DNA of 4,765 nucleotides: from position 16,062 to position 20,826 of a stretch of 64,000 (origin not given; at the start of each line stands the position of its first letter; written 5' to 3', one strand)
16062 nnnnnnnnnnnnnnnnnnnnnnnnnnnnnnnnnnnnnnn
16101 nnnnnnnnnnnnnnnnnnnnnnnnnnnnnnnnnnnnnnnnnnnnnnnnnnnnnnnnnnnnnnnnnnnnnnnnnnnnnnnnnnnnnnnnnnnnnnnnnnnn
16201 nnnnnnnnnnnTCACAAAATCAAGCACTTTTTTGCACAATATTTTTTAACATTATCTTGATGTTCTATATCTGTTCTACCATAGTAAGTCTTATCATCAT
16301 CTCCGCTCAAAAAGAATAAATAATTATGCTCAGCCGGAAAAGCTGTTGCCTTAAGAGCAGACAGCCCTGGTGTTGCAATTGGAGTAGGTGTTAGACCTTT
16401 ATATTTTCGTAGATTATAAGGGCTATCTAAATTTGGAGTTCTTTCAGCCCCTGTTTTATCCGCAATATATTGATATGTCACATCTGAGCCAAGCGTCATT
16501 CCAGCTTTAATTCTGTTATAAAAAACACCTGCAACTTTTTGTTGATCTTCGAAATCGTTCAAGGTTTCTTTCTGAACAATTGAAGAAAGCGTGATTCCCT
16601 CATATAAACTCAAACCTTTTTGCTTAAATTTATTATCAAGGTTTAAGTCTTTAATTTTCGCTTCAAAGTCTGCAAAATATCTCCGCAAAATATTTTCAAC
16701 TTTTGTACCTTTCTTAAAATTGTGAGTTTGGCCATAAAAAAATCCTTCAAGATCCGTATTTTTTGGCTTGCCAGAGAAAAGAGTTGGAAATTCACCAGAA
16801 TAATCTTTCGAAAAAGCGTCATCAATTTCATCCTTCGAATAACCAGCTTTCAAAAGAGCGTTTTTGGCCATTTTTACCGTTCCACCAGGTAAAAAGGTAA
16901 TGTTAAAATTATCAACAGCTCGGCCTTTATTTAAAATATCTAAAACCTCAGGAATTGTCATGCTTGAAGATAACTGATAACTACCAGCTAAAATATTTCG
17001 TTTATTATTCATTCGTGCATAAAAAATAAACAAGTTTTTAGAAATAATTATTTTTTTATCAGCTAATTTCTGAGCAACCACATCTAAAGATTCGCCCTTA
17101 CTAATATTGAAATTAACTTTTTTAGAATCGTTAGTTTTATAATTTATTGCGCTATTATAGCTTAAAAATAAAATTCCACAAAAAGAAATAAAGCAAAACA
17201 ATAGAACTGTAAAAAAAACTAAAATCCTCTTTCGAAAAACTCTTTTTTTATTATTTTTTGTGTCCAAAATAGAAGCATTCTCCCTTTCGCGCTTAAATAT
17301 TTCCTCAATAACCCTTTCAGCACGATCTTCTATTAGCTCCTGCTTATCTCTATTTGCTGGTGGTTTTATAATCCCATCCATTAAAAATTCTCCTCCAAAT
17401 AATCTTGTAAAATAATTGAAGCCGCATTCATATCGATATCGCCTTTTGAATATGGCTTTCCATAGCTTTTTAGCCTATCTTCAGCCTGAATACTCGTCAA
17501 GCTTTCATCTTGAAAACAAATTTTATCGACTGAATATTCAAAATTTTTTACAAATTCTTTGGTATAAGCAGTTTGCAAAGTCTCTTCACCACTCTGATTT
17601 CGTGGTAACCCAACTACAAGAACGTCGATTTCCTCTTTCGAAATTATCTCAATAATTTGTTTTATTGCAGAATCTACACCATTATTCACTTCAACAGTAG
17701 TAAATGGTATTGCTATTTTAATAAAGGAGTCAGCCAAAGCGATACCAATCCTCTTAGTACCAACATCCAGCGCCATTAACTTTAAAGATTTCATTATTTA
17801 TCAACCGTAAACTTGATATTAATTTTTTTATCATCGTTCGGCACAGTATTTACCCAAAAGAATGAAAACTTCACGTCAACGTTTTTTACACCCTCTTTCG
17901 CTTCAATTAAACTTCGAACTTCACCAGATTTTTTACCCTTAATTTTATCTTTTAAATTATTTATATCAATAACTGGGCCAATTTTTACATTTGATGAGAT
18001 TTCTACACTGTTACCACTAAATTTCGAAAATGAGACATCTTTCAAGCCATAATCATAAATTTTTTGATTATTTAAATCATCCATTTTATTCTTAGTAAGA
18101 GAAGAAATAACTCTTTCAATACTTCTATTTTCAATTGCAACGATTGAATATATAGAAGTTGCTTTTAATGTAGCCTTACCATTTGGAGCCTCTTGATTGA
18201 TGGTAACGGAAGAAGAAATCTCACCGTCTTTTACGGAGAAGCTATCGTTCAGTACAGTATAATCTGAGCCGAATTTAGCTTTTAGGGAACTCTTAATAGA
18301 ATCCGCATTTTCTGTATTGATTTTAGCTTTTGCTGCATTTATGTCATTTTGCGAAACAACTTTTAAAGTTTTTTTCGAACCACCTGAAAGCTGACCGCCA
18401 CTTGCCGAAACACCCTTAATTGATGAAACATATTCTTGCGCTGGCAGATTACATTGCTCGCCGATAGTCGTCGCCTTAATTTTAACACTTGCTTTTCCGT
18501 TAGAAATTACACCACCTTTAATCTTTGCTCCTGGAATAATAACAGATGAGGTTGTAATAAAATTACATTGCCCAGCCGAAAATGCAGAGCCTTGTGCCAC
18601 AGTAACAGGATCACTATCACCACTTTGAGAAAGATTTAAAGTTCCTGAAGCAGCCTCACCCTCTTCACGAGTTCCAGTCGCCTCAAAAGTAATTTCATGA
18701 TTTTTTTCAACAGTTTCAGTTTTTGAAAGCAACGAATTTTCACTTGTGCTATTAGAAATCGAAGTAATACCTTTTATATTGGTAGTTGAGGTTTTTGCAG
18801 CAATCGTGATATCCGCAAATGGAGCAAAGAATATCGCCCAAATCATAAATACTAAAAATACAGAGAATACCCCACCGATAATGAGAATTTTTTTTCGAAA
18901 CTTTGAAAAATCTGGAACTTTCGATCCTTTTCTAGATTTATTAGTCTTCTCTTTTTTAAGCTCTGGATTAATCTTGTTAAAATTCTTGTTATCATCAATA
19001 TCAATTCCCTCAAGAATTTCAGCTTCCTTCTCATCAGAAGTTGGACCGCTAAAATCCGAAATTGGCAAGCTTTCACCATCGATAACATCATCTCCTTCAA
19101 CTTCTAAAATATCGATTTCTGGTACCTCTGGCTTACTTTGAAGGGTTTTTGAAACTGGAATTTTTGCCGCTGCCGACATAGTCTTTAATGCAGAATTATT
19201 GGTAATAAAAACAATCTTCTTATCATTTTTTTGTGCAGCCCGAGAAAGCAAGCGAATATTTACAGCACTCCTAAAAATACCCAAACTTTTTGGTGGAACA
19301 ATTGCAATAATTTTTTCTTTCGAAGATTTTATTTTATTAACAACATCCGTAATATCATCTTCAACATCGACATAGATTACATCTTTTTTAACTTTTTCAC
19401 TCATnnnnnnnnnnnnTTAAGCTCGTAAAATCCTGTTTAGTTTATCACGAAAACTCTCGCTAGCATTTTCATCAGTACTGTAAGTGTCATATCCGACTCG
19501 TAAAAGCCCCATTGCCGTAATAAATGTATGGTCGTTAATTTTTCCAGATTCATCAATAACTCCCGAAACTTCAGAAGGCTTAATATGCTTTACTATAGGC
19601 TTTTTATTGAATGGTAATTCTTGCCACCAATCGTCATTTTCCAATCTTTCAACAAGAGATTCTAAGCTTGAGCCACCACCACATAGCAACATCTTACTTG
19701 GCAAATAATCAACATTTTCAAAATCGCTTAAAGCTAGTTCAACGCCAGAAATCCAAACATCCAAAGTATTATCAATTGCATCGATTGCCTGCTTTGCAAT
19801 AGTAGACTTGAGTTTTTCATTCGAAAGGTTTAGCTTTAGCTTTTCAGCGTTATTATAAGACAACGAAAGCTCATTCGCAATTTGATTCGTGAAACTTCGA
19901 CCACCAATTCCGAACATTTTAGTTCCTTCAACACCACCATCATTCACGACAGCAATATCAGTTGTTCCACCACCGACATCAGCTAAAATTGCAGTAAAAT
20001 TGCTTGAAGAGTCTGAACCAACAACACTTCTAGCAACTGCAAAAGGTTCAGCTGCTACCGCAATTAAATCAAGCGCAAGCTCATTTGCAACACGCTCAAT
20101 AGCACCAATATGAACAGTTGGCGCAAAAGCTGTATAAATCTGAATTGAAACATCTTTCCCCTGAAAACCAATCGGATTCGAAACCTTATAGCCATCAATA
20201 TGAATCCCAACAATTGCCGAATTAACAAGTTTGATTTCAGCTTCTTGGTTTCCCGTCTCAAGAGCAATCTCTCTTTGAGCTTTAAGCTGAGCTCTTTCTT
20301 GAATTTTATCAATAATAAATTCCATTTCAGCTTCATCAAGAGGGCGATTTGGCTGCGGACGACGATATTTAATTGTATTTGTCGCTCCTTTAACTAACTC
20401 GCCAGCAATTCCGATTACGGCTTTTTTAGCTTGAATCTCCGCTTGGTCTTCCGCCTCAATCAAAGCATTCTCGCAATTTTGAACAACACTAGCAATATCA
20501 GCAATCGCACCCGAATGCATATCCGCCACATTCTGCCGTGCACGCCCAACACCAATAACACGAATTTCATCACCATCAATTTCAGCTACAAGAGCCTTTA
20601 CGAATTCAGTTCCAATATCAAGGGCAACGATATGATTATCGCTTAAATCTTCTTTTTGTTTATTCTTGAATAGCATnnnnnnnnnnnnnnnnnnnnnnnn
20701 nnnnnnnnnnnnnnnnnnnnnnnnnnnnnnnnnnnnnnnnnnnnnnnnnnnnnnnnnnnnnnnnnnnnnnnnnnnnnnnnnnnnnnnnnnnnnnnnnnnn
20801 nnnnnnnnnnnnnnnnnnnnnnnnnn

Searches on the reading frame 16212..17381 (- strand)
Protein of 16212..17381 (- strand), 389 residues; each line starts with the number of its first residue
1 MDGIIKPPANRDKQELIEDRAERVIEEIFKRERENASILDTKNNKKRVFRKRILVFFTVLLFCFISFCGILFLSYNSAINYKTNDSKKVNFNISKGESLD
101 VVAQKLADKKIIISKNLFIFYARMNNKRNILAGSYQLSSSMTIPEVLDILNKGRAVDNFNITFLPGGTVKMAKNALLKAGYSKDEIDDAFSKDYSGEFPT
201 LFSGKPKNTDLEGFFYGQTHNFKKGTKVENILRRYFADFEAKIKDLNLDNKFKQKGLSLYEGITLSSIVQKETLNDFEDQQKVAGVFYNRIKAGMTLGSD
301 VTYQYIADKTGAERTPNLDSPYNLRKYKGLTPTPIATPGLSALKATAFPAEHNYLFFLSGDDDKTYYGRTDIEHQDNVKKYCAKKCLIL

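Call 10: search_protein_families(library=pfam, proteins=[window:16212-17381:-], max_evalue=0.001)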
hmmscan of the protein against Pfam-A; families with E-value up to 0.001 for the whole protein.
window:16212-17381:- (389 aa): 1 family
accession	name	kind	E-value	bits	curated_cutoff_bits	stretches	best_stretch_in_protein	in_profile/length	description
PF02618.21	YceG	-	2.3e-65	221.2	32.4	1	91-380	1-275/275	YceG-like family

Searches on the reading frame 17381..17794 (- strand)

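Call 10: search_protein_families(library=pfam, proteins=[window:17381-17794:-], max_evalue=0.001)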
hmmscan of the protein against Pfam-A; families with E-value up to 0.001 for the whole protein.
window:17381-17794:- (137 aa): 1 family
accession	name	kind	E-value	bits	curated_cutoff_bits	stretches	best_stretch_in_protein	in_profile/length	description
PF03652.20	RuvX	-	6.4e-32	111.2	29.2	1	6-134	3-133/134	Holliday junction resolvase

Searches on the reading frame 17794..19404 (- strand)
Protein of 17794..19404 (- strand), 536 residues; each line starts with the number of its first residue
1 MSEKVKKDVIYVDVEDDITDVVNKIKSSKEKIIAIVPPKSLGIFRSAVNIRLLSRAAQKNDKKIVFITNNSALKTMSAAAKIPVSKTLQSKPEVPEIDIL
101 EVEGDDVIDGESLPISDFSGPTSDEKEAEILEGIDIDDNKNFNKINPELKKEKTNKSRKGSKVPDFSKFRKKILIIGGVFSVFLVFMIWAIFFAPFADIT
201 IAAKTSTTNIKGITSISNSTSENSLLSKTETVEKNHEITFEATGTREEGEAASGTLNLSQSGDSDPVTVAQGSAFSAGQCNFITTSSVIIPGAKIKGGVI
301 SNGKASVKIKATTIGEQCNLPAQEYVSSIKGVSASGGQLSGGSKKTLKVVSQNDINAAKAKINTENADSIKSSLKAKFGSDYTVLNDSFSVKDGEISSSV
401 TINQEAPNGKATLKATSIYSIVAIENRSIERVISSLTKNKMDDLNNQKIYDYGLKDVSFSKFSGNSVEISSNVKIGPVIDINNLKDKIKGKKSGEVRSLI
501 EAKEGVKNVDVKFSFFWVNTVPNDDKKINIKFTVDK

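Call 10: search_protein_families(library=pfam, proteins=[window:17794-19404:-], max_evalue=0.001)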
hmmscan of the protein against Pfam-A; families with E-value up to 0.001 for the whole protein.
window:17794-19404:- (536 aa): 1 family
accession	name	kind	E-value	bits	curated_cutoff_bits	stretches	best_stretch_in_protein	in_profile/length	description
PF04865.19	Baseplate_J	-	1.8e-05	24.6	21.1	1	245-326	16-86/255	Baseplate J-like protein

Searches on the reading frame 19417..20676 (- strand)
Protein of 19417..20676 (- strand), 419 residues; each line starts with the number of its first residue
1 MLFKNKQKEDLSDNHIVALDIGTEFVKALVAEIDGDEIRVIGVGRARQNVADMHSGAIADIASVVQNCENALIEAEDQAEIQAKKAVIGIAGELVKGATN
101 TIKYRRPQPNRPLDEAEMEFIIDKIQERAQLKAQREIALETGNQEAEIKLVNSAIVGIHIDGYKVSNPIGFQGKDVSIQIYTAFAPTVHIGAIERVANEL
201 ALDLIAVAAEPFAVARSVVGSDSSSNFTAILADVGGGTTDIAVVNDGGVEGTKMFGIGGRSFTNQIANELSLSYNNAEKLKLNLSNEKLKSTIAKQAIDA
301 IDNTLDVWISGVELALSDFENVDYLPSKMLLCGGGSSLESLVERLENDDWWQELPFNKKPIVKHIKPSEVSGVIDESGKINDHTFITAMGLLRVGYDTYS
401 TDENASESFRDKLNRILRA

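Call 10: search_protein_families(library=pfam, proteins=[window:19417-20676:-], max_evalue=0.001)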
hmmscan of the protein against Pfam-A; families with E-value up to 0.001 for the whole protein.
window:19417-20676:- (419 aa): 4 families
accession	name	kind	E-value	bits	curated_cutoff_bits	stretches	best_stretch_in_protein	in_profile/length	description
PF14450.12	FtsA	-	5.6e-15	56.3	31.8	1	231-390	2-127/127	Cell division protein FtsA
PF06723.19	MreB_Mbl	-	2.7e-06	26.9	27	1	188-298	107-213/327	MreB/Mbl protein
PF11104.14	PilM_2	-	2.8e-06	26.9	27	1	214-348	168-297/340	Type IV pilus assembly protein PilM;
PF06277.17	EutA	-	4.2e-05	23.1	27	1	227-282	142-199/475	Ethanolamine utilisation protein EutA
